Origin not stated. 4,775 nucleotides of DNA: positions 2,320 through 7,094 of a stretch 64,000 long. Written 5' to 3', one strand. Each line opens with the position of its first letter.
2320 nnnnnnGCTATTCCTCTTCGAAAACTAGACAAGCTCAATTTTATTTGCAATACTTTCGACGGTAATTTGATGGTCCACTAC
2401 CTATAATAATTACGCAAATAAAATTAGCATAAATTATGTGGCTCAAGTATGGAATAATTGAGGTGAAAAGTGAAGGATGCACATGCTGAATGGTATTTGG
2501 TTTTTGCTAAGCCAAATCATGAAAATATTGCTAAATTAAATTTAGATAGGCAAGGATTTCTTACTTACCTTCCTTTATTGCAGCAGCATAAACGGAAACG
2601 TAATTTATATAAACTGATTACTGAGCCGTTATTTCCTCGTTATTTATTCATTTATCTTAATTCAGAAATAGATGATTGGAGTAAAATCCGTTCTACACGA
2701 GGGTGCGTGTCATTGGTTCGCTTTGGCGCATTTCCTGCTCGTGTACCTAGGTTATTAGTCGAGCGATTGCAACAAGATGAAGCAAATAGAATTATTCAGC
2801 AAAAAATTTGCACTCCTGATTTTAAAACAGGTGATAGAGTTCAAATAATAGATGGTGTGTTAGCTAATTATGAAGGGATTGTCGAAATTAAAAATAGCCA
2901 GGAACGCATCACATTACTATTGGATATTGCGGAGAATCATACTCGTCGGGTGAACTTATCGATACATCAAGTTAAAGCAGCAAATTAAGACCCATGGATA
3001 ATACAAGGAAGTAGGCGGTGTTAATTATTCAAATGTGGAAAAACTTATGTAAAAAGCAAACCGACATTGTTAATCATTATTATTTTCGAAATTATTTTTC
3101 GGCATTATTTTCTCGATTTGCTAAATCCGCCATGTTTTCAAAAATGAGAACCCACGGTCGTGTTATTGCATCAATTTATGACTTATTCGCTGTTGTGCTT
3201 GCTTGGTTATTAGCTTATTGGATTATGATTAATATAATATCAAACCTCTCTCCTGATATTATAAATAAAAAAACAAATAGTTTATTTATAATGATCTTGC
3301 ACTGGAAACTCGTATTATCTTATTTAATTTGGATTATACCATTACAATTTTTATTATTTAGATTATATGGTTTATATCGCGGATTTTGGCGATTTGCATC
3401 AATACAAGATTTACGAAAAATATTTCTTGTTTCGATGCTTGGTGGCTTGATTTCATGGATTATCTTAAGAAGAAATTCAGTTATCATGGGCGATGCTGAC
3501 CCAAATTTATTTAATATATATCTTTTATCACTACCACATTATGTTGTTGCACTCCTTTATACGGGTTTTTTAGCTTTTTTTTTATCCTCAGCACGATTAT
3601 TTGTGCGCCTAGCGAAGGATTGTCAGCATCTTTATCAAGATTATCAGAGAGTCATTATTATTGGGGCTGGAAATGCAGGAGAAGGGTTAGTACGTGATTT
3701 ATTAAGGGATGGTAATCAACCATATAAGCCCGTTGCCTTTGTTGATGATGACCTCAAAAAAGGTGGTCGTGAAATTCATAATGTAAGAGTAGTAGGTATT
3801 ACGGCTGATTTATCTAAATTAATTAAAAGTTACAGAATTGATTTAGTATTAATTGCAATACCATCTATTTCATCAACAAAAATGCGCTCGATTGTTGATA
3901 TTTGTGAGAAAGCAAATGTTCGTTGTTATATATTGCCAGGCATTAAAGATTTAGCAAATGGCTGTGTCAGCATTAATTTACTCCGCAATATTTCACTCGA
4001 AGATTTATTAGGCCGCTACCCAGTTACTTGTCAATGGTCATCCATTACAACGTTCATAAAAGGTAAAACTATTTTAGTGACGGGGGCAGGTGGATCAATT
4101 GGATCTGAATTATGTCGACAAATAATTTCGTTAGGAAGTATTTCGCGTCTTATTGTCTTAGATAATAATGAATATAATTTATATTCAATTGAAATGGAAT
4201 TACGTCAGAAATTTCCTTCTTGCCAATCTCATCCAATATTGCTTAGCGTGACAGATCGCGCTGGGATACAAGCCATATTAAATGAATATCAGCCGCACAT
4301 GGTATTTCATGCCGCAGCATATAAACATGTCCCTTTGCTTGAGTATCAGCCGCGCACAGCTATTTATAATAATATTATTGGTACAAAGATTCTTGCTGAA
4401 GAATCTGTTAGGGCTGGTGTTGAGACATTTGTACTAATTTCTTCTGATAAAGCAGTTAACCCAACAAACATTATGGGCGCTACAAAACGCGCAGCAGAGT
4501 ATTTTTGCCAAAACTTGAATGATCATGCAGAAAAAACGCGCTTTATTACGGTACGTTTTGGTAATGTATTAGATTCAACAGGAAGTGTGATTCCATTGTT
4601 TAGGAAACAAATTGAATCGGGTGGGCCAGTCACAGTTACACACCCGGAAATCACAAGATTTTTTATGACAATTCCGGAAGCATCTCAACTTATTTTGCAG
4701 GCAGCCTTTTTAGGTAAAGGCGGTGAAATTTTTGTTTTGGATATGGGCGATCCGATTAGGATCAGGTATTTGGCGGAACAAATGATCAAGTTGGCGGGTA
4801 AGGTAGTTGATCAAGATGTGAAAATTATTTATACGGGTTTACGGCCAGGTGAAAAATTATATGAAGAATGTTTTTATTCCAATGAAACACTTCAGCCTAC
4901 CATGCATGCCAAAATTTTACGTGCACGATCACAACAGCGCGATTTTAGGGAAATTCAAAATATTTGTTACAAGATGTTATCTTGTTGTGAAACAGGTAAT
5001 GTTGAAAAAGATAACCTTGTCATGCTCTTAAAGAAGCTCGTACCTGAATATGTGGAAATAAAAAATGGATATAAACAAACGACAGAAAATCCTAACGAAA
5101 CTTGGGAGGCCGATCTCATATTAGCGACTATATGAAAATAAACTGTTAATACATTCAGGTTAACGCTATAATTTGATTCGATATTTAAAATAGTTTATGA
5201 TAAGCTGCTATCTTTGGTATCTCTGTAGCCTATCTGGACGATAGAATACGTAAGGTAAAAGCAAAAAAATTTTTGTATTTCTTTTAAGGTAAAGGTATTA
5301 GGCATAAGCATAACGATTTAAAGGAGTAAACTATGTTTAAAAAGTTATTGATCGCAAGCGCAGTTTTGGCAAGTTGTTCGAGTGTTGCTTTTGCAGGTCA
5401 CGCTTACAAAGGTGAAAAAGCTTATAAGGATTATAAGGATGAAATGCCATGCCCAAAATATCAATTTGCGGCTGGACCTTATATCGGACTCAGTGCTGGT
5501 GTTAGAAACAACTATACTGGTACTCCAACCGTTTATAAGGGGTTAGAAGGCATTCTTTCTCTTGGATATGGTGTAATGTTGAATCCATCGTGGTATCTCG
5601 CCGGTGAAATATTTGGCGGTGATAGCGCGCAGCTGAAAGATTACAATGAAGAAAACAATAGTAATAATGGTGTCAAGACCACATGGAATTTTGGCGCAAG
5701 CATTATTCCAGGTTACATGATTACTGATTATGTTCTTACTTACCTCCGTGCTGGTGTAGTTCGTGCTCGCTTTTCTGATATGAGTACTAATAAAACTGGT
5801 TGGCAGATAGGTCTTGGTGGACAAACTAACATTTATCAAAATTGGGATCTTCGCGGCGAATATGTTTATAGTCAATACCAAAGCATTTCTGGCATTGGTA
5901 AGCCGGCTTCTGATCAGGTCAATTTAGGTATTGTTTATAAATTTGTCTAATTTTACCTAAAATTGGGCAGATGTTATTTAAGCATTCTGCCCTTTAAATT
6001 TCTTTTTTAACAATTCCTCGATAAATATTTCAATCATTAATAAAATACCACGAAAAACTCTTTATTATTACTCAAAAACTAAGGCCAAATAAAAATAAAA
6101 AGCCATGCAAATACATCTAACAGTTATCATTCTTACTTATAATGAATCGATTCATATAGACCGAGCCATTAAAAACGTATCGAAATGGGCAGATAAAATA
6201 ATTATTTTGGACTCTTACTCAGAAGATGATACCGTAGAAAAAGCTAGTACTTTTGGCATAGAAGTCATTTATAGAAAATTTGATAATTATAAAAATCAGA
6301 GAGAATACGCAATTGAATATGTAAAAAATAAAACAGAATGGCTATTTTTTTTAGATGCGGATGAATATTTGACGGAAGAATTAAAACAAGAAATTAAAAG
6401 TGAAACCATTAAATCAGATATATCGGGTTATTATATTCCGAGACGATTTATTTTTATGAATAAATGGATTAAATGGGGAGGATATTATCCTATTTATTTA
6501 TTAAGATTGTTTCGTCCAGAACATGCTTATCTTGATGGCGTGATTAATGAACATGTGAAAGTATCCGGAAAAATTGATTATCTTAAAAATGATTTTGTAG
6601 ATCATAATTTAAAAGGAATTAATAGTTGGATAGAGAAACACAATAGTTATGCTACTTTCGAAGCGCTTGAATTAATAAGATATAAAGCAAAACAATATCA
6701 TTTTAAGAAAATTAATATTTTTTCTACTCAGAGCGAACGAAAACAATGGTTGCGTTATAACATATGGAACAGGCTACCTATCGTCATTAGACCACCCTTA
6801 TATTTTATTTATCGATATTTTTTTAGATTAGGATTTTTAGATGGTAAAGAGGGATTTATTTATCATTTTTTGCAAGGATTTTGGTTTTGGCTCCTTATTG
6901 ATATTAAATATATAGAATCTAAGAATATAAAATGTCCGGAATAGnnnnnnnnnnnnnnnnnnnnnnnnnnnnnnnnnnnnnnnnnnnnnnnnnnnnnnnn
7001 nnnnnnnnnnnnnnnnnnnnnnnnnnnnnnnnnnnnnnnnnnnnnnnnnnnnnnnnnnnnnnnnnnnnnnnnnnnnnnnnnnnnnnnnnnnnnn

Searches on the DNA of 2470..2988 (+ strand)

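Call 35: search_rna_families(sources=[L017, L065, L075, L078, L063, L061, L058, L059, L026, L042, L021, L046, L038, L055, L016, L028, L049, L013], threshold=gathering, show_alignments=3)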
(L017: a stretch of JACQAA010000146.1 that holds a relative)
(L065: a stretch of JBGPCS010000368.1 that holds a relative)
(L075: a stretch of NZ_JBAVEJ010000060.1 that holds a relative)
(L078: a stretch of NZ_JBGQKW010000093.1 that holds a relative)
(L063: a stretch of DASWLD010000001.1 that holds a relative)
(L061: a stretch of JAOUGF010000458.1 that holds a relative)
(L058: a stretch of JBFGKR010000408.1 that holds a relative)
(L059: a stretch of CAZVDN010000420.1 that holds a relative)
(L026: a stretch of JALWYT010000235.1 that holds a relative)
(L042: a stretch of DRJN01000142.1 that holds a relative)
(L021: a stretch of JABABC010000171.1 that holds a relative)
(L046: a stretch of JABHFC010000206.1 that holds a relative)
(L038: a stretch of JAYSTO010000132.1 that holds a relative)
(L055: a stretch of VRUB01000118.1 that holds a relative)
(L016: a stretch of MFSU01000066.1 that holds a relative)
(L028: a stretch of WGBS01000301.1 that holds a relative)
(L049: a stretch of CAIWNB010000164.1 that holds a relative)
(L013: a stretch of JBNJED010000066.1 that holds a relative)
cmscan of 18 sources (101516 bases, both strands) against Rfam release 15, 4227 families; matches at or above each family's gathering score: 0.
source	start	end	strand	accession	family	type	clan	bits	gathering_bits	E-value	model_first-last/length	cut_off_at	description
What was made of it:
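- On JUMPstart RNA motif (Rfam RF01707): No hit in 18 related loci (call 35).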

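Call 45: build_rna_model(alignment_id=A2, structure=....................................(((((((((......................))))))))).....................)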
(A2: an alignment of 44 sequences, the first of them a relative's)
Model R1 built from alignment A2 (44 sequences, 97 columns); structure: as given.
model positions 60; base pairs 9; branch points 0; effective number of sequences 44; information 0.805 bits per position. Calibrated on 0.2 Mb of random sequence (short: E-values are rough).
structure used (alignment columns):
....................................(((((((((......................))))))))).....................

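Call 46: search_with_rna_model(model_id=R1, source=window, filters=off, max_evalue=10, show_alignments=4)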
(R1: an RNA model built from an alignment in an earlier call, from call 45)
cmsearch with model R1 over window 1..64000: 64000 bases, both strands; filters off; matches with E-value up to 10: 13.
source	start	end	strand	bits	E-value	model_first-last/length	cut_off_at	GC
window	14540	14595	+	30.3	5.4e-08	1-60/60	no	0.46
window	9059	9116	-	12.3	0.058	16-46/60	no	0.52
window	21932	21960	+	11.6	0.1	16-43/60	no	0.41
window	11572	11639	+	10.5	0.24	1-60/60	no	0.34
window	60765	60801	+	8.2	1.4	1-60/60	no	0.43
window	56503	56528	-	7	3.4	1-60/60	no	0.31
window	19565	19599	+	7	3.5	1-60/60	no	0.4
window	39811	39851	-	6.6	4.8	1-60/60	no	0.37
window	19267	19317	-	5.9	7.8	1-60/60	no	0.31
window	61502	61526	+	5.9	8.1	1-60/60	no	0.44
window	51329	51351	+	5.8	8.6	16-41/60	no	0.48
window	51299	51326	+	5.7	9.2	16-40/60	no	0.32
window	4208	4258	+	5.6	9.9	1-60/60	no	0.41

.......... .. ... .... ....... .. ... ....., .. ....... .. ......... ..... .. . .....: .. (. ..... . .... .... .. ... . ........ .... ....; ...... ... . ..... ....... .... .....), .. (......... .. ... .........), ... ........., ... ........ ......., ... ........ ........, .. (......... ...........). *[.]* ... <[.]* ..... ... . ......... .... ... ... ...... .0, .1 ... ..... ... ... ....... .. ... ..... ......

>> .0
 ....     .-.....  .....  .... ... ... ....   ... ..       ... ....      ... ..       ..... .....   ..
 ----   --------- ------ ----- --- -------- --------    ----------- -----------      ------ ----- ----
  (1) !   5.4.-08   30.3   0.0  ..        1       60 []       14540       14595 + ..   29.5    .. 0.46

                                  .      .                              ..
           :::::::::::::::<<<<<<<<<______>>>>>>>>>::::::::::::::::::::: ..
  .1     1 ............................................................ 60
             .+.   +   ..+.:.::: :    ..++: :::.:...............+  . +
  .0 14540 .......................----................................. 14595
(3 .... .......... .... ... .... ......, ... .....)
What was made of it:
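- A covariance model built from 44 of those sites, without the window, ranks 14540-14595 first in the window at 30.3 bits, E 5e-8 (calls 45, 46).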

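Call 56: search_with_rna_model(model_id=R1, sources=[L124, L087, L088, L092, L094, L095, L098, L100, L102, L106, L107, L109, L110, L115, L120, L121, L122, L003, L005, L002, L004, L082, L084, L086], max_evalue=1, show_alignments=0)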
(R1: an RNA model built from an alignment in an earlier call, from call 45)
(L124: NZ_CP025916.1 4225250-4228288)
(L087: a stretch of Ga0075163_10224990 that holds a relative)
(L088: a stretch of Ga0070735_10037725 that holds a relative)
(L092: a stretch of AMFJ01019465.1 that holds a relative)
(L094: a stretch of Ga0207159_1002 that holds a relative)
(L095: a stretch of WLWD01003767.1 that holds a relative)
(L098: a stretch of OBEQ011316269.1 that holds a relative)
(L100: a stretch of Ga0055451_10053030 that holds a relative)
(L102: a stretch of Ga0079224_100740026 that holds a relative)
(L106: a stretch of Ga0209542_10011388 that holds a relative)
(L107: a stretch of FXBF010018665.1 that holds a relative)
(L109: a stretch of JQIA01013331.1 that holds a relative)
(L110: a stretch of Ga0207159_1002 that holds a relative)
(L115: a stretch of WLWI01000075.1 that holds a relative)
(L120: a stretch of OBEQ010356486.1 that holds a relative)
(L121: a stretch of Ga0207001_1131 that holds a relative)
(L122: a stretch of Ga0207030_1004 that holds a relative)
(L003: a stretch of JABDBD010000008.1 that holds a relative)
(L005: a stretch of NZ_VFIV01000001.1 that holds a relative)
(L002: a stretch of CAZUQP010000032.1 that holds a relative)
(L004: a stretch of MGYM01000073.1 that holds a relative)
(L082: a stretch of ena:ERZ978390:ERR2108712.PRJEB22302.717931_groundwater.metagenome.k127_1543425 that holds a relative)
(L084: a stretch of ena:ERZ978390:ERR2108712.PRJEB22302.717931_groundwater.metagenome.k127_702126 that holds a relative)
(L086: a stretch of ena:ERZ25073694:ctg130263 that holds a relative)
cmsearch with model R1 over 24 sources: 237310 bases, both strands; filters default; matches with E-value up to 1: 19.
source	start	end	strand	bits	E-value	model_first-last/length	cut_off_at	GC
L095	4479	4533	-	39.3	2.1e-10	1-60/60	no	0.49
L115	219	273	+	39.3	2.1e-10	1-60/60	no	0.49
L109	117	176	-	37.5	8.3e-10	1-60/60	no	0.48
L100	104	154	-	37.1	1.1e-09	1-60/60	no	0.51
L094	4765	4821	+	35.8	3.1e-09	1-60/60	no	0.4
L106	12458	12507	+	35.1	5.2e-09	1-60/60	no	0.42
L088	1881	1941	-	33.6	1.6e-08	1-60/60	no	0.62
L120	464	517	+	33.2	2.3e-08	1-60/60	no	0.41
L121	4323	4375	+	32.5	3.8e-08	1-60/60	no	0.4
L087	1428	1489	+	30.5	1.8e-07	1-60/60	no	0.61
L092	2017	2110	+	30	2.6e-07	1-60/60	no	0.41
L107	1400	1456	+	29.2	4.8e-07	1-60/60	no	0.54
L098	2381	2437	-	29.1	5.2e-07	1-60/60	no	0.35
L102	1162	1213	+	29.1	5.4e-07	1-60/60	no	0.54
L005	11131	11184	+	28.2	1.1e-06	1-60/60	no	0.48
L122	2782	2839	+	26.5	3.8e-06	1-60/60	no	0.43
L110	6306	6357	+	25.3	1e-05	1-60/60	no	0.5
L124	1503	1547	+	22.8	6.7e-05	1-60/60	no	0.53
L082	3154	3213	-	10.9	0.66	1-60/60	no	0.43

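Call 79: search_with_rna_model(model_id=R1, sources=[window, L092, L094, L095, L098, L100, L102, L106, L107, L109, L110, L120, L121, L122, L005, L087, L088, L124], max_evalue=0.001, make_alignment=true)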
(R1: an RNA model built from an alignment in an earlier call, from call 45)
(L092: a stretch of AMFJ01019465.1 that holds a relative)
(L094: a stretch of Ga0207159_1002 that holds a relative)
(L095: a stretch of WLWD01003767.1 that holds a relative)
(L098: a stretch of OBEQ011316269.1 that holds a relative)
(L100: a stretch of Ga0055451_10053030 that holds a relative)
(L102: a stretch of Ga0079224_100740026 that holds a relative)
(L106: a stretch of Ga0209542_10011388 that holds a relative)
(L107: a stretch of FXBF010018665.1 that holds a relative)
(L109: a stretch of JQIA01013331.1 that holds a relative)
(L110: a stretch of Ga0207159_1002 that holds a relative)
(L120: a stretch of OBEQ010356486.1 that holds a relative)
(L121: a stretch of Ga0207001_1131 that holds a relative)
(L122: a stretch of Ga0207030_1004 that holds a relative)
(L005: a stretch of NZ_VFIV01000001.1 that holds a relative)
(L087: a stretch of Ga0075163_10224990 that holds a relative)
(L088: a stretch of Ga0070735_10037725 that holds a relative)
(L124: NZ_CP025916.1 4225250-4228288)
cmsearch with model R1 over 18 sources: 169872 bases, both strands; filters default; matches with E-value up to 0.001: 18.
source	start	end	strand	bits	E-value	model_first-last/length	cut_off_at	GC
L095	4479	4533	-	39.3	1.5e-10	1-60/60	no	0.49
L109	117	176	-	37.5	6e-10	1-60/60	no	0.48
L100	104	154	-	37.1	8e-10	1-60/60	no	0.51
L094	4765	4821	+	35.8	2.2e-09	1-60/60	no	0.4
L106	12458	12507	+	35.1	3.7e-09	1-60/60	no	0.42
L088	1881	1941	-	33.6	1.1e-08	1-60/60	no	0.62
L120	464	517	+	33.2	1.6e-08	1-60/60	no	0.41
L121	4323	4375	+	32.5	2.7e-08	1-60/60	no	0.4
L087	1428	1489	+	30.5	1.3e-07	1-60/60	no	0.61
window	14540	14595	+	30.3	1.4e-07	1-60/60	no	0.46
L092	2017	2110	+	30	1.9e-07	1-60/60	no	0.41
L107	1400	1456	+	29.2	3.4e-07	1-60/60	no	0.54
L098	2381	2437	-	29.1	3.7e-07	1-60/60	no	0.35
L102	1162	1213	+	29.1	3.8e-07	1-60/60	no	0.54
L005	11131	11184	+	28.2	7.7e-07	1-60/60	no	0.48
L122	2782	2839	+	26.5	2.7e-06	1-60/60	no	0.43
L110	6306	6357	+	25.3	7.1e-06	1-60/60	no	0.5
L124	1503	1547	+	22.8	4.8e-05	1-60/60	no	0.53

Alignment A4: 18 matches aligned to the model, 106 columns, each read 5' to 3' on its own strand. Consensus structure (alignment columns), stored with it:
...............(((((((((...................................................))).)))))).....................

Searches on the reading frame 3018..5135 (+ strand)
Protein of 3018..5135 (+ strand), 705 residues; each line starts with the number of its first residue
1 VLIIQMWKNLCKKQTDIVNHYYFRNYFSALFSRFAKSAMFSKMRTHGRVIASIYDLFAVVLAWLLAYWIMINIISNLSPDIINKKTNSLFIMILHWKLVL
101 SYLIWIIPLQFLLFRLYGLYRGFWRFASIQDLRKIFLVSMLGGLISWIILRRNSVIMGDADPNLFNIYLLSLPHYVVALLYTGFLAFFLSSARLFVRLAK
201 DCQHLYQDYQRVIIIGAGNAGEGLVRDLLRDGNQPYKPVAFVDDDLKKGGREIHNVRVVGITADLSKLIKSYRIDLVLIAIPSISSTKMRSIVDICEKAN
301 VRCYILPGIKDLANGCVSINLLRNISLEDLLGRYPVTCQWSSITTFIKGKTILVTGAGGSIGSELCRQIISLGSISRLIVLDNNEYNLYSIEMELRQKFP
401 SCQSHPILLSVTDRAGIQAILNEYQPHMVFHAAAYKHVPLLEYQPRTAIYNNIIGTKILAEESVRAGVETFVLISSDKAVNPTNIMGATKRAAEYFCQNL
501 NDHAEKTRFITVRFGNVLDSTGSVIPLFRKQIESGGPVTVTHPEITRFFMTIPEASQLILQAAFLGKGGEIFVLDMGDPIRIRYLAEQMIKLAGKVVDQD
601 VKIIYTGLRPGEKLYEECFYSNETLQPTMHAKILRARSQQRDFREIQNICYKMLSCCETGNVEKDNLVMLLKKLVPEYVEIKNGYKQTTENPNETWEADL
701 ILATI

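Call 10: search_protein_families(library=pfam, proteins=[window:3018-5135:+])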
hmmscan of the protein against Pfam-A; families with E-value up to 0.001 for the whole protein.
window:3018-5135:+ (705 aa): 11 families
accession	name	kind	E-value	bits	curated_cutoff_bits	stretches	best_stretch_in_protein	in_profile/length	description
PF02719.21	Polysacc_synt_2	-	1.4e-113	379.4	20.2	1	352-636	1-291/293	Polysaccharide biosynthesis protein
PF01370.27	Epimerase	-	3.1e-23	82.9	20.9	1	352-542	1-203/240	NAD dependent epimerase/dehydratase family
PF04321.23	RmlD_sub_bind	-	1.1e-12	48.1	27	1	351-523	2-157/287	RmlD substrate binding domain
PF16363.11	GDP_Man_Dehyd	-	3.4e-12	46.9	27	1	353-477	1-130/332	GDP-mannose 4,6 dehydratase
PF13727.12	CoA_binding_3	-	6.4e-12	46.3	25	1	181-307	51-175/175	CoA-binding domain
PF01073.25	3Beta_HSD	-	7.8e-11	42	22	1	353-485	1-125/280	3-beta hydroxysteroid dehydrogenase/isomerase family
PF00106.31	adh_short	-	2.5e-06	27.6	26.6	1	350-426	1-73/195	short chain dehydrogenase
PF03435.24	Sacchrp_dh_NADP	-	0.00013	22.7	25.1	0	212-301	1-93/129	Saccharopine dehydrogenase NADP binding domain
PF01408.29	GFO_IDH_MocA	-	0.0005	21.2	24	0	211-286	2-73/120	Oxidoreductase family, NAD-binding Rossmann fold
PF13460.12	NAD_binding_10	-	0.00054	20.3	27.2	0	217-306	3-95/184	NAD(P)H-binding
PF02254.24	TrkA_N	-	0.00094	19.9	23.8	0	212-248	1-33/116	TrkA-N domain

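Call 11: search_protein_families(library=ncbifam, proteins=[window:3018-5135:+])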
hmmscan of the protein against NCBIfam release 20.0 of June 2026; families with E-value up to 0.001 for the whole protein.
window:3018-5135:+ (705 aa): 37 families (the best 25 are shown)
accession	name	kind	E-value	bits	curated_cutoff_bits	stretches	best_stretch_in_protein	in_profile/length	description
TIGR03589.1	PseB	equivalog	1.2e-50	172.3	407.75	1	347-624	2-267/324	UDP-N-acetylglucosamine 4,6-dehydratase (inverting)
TIGR04130.1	FnlA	equivalog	2.1e-40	138.7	730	1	347-626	2-272/337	UDP-N-acetylglucosamine 4,6-dehydratase/5-epimerase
TIGR03025.1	EPS_sugtrans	subfamily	2.9e-20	72.9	295.55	1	54-327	2-242/445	exopolysaccharide biosynthesis polyprenyl glycosylphosphotransferase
TIGR03023.1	WcaJ_sugtrans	equivalog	4.9e-18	65.6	410.75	1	56-323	4-243/453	undecaprenyl-phosphate glucose phosphotransferase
TIGR01179.1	galE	equivalog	6.1e-13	48.3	262.3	1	352-518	2-177/332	UDP-glucose 4-epimerase GalE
TIGR03022.1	WbaP_sugtrans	subfamily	4.8e-12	45.9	403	1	53-317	3-233/456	undecaprenyl-phosphate galactose phosphotransferase WbaP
TIGR01181.1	dTDP_gluc_dehyt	equivalog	1.6e-11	43.9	365.1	1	352-478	2-127/321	dTDP-glucose 4,6-dehydratase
TIGR01214.1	rmlD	equivalog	1.5e-10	40.7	224.05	1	351-502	1-140/285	dTDP-4-dehydrorhamnose reductase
NF007582.0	PRK10217.1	equivalog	3.6e-10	39.5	698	1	350-466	2-114/355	dTDP-glucose 4,6-dehydratase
TIGR02622.1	CDP_4_6_dhtase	equivalog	2.6e-09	36.7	278.45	1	347-481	2-134/352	CDP-glucose 4,6-dehydratase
NF007956.0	PRK10675.1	subfamily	3e-08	33.2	394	1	352-477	3-125/338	UDP-glucose 4-epimerase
NF007490.0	PRK10084.1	subfamily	9.9e-08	31.3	649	1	352-462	3-110/361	dTDP-glucose 4,6-dehydratase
TIGR04180.1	EDH_00030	hypoth_equivalog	5.7e-07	28.9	475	1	352-476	1-121/297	NAD-dependent 4,6-dehydratase LegB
NF006619.0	PRK09186.1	equivalog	1.4e-06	28.1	255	1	347-428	2-81/256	oxidoreductase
TIGR03466.1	HpnA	hypoth_equivalog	2.1e-06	26.9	367.65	1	351-481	2-118/327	hopanoid-associated sugar epimerase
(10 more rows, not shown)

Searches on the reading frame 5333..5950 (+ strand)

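Call 11: search_protein_families(library=ncbifam, proteins=[window:5333-5950:+])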
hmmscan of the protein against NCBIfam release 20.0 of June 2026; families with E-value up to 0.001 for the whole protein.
window:5333-5950:+ (205 aa): 0 families

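Call 31: search_protein_families(library=pfam, max_evalue=0.00001, proteins=[window:5333-5950:+])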
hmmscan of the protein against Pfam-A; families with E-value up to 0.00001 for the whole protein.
window:5333-5950:+ (205 aa): 1 family
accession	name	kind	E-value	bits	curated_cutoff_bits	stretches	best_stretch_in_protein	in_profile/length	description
PF13505.12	OMP_b-brl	-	9e-13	49.2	28.7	1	43-204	16-175/175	Outer membrane protein beta-barrel domain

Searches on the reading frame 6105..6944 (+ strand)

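Call 11: search_protein_families(library=ncbifam, proteins=[window:6105-6944:+])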
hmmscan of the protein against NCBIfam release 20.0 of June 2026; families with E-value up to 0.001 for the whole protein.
window:6105-6944:+ (279 aa): 4 families
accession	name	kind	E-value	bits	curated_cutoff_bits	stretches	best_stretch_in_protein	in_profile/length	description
TIGR04195.1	S_glycosyl_SunS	equivalog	1.6e-12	47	350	1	5-93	59-148/421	SunS family peptide S-glycosyltransferase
TIGR04283.1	glyco_like_mftF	equivalog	2.7e-11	43.5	182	1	5-107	1-104/221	TIGR04283 family arsenosugar biosynthesis glycosyltransferase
TIGR04182.1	glyco_TIGR04182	equivalog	2.4e-05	23.9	325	1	5-91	2-88/293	S-layer glycoprotein N-glycosyltransferase AglJ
NF010496.0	PRK13915.1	equivalog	0.0002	20.6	262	1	5-58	33-92/307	glucosyl-3-phosphoglycerate synthase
